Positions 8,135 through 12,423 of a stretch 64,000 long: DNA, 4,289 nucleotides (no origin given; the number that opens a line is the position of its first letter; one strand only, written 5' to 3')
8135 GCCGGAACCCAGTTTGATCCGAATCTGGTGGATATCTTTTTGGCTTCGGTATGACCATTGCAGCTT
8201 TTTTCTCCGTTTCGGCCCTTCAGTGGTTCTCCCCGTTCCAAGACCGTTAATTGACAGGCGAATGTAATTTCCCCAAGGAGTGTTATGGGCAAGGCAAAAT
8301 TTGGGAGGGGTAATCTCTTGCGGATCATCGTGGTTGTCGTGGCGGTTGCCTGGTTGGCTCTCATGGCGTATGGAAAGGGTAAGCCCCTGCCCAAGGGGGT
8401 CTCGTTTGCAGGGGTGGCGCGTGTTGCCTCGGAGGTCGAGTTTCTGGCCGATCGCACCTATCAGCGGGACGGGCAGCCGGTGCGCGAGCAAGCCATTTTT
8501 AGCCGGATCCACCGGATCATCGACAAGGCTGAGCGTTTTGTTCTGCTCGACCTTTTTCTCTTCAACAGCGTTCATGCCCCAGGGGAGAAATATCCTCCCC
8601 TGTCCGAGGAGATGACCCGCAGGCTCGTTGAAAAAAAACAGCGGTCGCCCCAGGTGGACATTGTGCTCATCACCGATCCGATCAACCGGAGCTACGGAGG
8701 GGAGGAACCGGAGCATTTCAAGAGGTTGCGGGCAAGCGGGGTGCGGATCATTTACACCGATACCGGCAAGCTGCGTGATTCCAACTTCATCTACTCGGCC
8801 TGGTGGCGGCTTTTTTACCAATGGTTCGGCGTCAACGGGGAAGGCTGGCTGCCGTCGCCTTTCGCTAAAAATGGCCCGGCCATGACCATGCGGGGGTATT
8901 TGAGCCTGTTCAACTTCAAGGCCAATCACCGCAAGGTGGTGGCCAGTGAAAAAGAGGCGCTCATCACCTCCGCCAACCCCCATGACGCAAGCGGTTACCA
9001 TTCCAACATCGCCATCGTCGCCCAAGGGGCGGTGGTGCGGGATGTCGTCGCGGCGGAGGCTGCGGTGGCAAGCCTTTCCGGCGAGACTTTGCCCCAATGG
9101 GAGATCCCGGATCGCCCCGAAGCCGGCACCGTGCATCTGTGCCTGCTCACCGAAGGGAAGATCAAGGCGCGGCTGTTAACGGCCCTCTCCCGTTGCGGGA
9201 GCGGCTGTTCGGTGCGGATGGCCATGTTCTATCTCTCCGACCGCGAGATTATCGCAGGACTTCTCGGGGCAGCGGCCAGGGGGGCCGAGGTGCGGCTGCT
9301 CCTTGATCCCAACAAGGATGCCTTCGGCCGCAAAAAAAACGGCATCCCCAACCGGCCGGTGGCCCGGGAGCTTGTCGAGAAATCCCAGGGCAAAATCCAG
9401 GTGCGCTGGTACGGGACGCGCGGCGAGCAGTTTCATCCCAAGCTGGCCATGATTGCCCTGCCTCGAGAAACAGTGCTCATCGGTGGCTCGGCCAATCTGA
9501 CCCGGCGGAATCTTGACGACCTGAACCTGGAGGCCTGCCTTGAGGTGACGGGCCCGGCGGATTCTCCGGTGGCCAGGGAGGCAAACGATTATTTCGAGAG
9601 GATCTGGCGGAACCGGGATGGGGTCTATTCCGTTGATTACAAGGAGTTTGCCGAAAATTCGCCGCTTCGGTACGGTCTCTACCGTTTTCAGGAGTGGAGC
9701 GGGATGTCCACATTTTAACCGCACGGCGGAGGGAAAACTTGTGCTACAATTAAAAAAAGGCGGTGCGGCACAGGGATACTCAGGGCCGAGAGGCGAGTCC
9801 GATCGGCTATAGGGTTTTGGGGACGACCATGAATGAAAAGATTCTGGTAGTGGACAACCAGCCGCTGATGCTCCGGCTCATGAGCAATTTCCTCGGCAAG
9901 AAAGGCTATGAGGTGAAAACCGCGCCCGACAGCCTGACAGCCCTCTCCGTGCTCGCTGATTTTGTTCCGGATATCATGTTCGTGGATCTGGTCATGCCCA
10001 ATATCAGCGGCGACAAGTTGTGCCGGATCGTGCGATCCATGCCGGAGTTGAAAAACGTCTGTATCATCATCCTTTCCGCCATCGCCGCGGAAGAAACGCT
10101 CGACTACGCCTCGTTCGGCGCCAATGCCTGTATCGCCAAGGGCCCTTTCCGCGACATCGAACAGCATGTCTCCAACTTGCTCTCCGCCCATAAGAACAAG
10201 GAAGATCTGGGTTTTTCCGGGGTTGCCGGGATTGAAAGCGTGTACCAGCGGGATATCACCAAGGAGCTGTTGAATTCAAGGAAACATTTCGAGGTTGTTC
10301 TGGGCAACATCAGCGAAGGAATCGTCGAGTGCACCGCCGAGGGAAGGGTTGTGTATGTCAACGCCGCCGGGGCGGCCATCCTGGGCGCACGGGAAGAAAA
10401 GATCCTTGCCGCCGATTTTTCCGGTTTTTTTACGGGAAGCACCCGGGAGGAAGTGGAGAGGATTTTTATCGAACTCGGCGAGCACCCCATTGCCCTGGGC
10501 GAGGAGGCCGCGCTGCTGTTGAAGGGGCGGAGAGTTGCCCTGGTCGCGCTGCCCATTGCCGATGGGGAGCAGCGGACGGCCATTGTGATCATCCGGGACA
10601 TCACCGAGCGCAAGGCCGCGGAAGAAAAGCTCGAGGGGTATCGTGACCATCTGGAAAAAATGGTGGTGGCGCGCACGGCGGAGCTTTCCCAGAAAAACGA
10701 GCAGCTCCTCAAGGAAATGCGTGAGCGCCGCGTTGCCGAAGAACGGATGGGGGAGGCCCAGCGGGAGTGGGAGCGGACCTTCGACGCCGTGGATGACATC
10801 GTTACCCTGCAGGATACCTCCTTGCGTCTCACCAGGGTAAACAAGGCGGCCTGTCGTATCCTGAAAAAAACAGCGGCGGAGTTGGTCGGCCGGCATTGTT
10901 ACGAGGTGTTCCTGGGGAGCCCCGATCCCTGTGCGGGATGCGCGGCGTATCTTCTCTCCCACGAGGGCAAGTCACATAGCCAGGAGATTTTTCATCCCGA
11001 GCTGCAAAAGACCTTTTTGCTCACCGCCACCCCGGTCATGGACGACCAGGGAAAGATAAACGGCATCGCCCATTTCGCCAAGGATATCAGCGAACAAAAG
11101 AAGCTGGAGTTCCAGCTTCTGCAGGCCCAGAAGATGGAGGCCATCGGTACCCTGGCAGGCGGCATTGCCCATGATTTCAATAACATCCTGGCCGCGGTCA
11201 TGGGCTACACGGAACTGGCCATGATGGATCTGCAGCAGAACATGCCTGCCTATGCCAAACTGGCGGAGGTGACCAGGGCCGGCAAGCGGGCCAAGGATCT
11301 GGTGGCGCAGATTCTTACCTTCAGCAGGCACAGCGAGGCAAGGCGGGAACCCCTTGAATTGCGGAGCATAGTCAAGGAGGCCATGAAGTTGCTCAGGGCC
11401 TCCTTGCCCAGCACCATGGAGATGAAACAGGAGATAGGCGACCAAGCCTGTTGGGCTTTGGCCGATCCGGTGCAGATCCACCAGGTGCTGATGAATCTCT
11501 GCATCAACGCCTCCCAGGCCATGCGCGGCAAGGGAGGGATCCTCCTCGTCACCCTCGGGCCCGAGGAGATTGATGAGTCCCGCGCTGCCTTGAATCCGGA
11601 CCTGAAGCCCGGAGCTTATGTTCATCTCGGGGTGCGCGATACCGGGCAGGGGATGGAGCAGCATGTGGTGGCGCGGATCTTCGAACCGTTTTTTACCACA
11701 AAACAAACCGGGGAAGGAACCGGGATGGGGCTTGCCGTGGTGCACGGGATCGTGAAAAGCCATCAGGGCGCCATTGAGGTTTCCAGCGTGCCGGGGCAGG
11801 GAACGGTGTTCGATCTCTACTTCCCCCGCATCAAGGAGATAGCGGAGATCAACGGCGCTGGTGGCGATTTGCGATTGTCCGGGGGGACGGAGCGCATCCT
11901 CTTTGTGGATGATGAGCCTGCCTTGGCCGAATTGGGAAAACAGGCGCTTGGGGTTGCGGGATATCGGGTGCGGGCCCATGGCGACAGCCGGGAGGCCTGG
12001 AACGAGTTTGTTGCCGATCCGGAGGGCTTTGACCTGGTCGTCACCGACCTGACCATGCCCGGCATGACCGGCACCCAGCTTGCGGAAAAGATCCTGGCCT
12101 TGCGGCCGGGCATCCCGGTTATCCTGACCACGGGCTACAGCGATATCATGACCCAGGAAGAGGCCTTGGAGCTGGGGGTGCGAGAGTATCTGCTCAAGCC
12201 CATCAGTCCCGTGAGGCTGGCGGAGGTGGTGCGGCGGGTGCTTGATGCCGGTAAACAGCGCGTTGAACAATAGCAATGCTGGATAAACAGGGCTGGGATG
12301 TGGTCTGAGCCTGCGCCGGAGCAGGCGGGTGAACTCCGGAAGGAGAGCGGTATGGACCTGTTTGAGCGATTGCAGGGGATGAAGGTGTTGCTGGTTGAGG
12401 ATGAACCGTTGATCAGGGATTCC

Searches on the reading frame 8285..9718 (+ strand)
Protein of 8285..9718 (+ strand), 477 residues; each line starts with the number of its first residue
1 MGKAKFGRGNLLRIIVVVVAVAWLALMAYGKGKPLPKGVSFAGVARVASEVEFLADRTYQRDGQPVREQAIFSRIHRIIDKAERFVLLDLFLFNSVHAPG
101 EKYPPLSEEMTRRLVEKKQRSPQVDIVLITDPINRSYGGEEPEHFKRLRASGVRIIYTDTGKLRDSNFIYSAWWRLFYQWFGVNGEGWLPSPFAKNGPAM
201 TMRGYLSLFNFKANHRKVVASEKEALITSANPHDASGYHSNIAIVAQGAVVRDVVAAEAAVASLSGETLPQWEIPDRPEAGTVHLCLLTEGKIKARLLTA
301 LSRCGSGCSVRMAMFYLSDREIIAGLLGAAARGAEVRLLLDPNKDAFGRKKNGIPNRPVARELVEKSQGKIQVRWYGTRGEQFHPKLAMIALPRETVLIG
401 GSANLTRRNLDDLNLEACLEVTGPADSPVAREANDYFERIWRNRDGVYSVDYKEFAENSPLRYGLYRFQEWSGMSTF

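Call 36: search_protein_families(library=ncbifam, proteins=[window:8285-9718:+], max_evalue=1e-8)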
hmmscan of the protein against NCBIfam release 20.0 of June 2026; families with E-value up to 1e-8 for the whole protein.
window:8285-9718:+ (477 aa): 1 family
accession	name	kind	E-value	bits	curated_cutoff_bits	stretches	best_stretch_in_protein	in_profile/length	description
NF038319.1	DISARM_DrmC_I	equivalog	9.6e-09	35.1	133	0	320-425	121-222/236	DISARM system phospholipase D-like protein DrmC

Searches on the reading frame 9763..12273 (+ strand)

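Call 36: search_protein_families(library=ncbifam, proteins=[window:9763-12273:+], max_evalue=1e-8)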
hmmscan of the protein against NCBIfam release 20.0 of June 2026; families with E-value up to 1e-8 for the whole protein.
window:9763-12273:+ (836 aa): 122 families (the best 25 are shown)
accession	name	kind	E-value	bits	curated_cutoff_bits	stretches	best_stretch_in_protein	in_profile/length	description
NF010411.0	PRK13837.1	equivalog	8.1e-99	331.7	647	1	438-830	427-815/828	two-component system VirA-like sensor kinase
NF010076.0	PRK13557.1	subfamily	3.7e-95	319.4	631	1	420-830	122-536/540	histidine kinase famiy protein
NF046020.1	HisKinCckABruc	equivalog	9.7e-92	308.2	1000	1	422-828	439-868/868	cell cycle histidine kinase CckA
NF046026.1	HisKinCckACaul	equivalog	4.9e-88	295.9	1000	1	436-828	277-677/678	cell cycle histidine kinase CckA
NF008468.0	PRK11360.1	equivalog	5.2e-70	236.5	646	1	331-692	265-611/616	two-component system sensor histidine kinase AtoS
NF052574.1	HisKinEspCMyxo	equivalog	1e-65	222.4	1200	1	351-820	305-776/785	serine histidine kinase EspC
NF052573.1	HisKinEspAMyxo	equivalog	6.3e-61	206.4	1400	1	336-777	256-698/755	serine histidine kinase EspA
TIGR02956.1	TMAO_torS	equivalog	2.2e-45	155.1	676.5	1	476-833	479-826/967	TMAO reductase system sensor histidine kinase/response regulator TorS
NF008302.0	PRK11091.1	equivalog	2e-43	148.7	838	1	306-832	127-648/779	aerobic respiration two-component sensor histidine kinase ArcB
NF046044.1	PnpS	equivalog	5.6e-41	140.8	400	1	302-688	26-390/390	two-component system histidine kinase PnpS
NF008099.0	PRK10841.1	equivalog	1.7e-38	132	920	3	26-132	826-931/949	two-component system sensor histidine kinase RcsC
NF007688.0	PRK10364.1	equivalog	3e-38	131.7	479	1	444-690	223-452/460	two-component system sensor histidine kinase ZraS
NF047497.1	HK_LIC_12097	equivalog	6.6e-36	123.8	500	1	327-688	4-365/367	LIC_12097 family sensor histidine kinase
NF047466.1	hybrid_RR_LvrB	exception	1.1e-35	123.5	500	1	443-689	134-376/377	hybrid histidine kinase/response regulator LvrB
NF038348.1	T2SS_HK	subfamily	3.5e-33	114.9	450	1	507-688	408-572/574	histidine kinase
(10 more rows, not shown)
